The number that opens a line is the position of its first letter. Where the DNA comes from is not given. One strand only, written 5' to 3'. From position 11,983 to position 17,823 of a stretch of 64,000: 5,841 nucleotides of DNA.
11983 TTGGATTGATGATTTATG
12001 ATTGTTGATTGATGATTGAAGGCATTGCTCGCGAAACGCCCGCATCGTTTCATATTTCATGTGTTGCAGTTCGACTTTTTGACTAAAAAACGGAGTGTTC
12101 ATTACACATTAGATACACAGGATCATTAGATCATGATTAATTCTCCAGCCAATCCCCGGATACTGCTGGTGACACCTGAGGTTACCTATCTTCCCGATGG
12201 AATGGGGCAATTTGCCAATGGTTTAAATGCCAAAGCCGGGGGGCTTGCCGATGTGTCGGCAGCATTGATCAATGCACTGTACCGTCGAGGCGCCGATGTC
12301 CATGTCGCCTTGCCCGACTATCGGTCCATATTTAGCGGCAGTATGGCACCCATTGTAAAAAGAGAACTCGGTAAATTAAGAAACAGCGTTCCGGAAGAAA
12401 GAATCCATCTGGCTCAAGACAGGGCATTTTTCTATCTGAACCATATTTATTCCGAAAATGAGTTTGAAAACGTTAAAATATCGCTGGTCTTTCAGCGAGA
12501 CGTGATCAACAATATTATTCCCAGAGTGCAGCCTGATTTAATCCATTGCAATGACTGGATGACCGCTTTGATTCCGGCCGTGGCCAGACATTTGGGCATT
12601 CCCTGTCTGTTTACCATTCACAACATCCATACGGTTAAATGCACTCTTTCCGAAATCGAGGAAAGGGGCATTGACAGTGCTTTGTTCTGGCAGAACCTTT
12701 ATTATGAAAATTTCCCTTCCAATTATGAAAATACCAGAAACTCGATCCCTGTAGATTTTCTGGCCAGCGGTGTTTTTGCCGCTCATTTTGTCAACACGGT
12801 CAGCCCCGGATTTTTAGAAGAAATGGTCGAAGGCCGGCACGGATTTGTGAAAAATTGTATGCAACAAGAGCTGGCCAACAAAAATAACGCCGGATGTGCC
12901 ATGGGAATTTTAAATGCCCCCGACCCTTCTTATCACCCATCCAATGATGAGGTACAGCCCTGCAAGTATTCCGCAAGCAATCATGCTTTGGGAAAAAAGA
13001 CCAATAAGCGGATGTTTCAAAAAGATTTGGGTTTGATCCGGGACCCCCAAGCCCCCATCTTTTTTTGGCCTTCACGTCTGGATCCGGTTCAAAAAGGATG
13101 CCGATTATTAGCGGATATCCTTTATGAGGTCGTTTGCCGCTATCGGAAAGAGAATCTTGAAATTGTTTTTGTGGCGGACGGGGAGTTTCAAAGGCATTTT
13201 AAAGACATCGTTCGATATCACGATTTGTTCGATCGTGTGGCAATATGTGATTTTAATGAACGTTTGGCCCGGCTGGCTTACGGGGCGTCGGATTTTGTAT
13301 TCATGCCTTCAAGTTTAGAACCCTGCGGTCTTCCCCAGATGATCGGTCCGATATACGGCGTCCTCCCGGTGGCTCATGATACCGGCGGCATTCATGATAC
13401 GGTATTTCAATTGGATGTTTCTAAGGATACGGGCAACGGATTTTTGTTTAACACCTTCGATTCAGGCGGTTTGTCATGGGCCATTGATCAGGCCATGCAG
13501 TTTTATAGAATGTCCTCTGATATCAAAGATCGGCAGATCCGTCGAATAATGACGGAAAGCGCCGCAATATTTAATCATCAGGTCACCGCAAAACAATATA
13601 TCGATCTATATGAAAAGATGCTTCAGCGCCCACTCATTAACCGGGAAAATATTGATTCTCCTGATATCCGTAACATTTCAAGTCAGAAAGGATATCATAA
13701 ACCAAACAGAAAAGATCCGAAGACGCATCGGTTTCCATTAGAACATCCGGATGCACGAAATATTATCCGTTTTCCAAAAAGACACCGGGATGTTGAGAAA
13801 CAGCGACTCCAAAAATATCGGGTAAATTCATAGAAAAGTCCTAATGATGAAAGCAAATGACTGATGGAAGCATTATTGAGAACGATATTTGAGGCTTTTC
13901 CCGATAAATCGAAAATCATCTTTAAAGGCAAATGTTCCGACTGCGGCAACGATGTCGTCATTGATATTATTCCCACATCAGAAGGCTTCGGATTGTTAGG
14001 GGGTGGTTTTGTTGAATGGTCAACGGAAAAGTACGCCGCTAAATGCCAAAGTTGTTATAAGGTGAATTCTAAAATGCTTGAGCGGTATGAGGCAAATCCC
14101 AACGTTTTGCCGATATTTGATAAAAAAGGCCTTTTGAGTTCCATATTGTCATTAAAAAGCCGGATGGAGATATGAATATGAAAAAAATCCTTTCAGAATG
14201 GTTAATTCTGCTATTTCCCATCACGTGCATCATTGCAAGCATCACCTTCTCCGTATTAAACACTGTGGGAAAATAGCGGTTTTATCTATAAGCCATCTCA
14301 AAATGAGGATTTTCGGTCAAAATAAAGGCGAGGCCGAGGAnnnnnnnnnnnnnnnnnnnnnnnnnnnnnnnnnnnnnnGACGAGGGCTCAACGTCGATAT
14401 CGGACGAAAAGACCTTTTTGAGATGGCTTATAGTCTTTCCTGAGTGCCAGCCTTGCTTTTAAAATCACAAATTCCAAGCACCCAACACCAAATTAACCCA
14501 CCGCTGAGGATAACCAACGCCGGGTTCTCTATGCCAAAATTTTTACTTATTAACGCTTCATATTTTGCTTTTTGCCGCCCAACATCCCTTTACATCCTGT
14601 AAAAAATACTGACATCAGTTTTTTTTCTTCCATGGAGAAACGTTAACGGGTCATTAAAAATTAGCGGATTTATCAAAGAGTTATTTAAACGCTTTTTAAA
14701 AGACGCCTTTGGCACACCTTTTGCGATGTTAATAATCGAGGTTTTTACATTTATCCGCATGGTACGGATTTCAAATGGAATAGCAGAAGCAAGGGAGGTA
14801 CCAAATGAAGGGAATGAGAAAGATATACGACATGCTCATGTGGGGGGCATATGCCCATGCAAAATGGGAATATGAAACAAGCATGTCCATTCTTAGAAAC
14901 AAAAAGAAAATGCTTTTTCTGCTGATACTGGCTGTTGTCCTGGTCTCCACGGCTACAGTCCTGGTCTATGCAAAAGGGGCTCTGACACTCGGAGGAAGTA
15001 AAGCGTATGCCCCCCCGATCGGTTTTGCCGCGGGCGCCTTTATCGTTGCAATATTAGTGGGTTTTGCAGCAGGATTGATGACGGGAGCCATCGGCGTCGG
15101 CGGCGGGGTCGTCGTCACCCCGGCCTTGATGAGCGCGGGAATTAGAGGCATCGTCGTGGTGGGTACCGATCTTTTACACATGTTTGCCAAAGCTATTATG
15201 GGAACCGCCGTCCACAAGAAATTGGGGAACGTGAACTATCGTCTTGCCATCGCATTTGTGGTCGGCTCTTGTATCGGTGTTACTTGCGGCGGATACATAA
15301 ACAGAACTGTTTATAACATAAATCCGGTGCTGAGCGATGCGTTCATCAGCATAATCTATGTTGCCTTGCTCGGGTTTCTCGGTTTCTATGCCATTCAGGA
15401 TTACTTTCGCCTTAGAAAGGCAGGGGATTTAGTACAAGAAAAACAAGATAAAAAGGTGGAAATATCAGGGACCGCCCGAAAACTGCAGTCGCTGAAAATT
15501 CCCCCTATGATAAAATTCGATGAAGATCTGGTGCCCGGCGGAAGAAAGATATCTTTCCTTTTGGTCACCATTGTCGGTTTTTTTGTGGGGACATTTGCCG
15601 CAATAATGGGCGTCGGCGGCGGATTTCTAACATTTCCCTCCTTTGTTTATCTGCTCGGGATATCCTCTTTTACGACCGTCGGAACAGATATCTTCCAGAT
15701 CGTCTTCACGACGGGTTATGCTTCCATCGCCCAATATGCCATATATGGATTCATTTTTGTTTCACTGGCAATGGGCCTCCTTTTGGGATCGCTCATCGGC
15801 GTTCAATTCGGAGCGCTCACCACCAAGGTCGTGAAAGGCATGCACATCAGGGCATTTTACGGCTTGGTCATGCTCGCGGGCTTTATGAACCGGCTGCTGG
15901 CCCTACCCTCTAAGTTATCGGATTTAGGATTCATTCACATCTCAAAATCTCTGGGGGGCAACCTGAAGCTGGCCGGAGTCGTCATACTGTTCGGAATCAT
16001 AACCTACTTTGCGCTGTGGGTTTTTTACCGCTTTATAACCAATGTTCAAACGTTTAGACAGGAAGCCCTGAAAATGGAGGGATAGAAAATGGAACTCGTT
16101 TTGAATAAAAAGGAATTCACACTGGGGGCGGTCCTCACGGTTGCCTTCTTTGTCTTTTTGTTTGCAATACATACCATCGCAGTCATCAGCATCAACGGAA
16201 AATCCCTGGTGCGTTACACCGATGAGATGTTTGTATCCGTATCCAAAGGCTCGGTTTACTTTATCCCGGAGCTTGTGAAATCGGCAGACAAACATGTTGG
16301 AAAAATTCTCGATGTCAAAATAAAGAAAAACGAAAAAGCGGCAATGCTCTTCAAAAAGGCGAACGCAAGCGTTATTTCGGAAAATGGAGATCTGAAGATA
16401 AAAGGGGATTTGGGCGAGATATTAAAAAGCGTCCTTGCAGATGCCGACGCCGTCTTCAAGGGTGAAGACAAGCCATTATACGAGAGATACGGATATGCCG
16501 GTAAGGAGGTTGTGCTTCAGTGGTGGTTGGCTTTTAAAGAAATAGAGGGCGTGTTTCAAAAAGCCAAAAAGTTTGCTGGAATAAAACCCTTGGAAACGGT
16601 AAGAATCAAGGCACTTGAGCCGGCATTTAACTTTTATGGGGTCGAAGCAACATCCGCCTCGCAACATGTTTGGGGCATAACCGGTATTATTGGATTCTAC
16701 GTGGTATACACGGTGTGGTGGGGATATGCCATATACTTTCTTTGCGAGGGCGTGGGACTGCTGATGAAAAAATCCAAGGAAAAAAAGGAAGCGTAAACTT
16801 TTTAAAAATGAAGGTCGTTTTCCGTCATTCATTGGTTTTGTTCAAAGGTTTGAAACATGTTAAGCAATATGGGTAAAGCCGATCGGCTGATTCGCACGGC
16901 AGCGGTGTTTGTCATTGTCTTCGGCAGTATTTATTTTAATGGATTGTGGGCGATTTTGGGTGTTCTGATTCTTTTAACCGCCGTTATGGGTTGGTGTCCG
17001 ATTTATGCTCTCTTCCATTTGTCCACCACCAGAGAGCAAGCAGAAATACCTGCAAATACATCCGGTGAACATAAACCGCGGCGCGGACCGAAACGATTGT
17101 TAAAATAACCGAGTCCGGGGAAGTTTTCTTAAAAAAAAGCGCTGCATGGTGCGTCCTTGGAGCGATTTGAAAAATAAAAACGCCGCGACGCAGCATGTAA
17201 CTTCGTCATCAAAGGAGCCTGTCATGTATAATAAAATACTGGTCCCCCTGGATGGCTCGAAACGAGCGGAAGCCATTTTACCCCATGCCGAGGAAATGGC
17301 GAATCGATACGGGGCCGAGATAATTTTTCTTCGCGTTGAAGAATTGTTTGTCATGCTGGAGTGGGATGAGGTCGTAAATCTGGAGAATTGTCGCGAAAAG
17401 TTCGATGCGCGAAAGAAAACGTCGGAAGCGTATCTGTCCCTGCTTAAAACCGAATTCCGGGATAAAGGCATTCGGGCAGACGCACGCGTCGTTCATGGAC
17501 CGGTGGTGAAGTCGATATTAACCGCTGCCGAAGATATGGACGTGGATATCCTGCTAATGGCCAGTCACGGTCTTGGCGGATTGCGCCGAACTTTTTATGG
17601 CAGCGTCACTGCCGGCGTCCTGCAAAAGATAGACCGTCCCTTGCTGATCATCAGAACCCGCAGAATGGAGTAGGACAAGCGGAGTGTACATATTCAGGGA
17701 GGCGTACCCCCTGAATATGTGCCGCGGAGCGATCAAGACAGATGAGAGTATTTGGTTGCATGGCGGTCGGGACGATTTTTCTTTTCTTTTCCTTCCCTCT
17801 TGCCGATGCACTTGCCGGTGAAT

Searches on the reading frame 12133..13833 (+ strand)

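Call 10: search_protein_families(library=pfam, proteins=[window:12133-13833:+])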
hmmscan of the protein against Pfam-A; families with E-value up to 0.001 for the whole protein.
window:12133-13833:+ (566 aa): 5 families
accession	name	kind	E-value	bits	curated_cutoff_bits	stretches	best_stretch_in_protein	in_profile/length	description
PF08323.17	Glyco_transf_5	-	1e-31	110.9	22.7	1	31-237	12-230/239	Starch synthase catalytic domain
PF13439.12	Glyco_transf_4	-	2.7e-08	34.4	28.5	1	36-166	2-107/170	Glycosyltransferase Family 4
PF13692.12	Glyco_trans_1_4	-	9.1e-08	32.9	27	1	308-455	2-140/142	Glycosyl transferases group 1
PF13579.12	Glyco_trans_4_4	-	1.2e-07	32.6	29.7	1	36-164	1-103/158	Glycosyl transferase 4-like domain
PF00534.26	Glycos_transf_1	-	5.7e-06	26.4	26.4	1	308-464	16-165/172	Glycosyl transferases group 1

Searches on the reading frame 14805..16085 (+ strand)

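Call 7: search_protein_families(library=pfam, proteins=[window:14805-16085:+])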
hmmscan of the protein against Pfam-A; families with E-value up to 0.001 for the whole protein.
window:14805-16085:+ (426 aa): 1 family
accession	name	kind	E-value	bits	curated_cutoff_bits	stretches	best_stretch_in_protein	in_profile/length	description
PF01925.25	TauE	-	2.1e-37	129.5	32.6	1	83-358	2-232/237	Sulfite exporter TauE/SafE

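Call 78: search_protein_families(library=ncbifam, proteins=[window:14805-16085:+], max_evalue=1e-10)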
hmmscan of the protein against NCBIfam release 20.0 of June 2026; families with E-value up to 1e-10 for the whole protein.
window:14805-16085:+ (426 aa): 0 families

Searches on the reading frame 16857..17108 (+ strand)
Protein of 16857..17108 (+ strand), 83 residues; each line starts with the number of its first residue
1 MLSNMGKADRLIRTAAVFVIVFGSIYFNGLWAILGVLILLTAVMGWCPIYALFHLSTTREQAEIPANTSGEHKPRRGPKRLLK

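Call 7: search_protein_families(library=pfam, proteins=[window:16857-17108:+])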
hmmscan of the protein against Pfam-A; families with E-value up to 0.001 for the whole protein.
window:16857-17108:+ (83 aa): 1 family
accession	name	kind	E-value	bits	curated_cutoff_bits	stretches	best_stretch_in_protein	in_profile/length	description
PF11127.14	YgaP-like_TM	-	1.8e-16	60.4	25.3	1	1-60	1-65/66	Inner membrane protein YgaP-like, transmembrane domain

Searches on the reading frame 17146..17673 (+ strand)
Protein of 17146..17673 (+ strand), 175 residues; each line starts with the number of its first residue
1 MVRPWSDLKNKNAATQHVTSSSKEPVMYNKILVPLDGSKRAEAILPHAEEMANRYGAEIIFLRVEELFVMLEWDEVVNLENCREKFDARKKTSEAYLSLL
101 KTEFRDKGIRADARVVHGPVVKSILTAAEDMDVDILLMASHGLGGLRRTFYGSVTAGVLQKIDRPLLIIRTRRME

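Call 7: search_protein_families(library=pfam, proteins=[window:17146-17673:+])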
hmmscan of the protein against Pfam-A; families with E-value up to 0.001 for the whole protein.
window:17146-17673:+ (175 aa): 1 family
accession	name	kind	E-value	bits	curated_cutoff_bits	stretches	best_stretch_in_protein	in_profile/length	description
PF00582.32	Usp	-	1.1e-25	91.2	24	1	27-170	1-141/141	Universal stress protein family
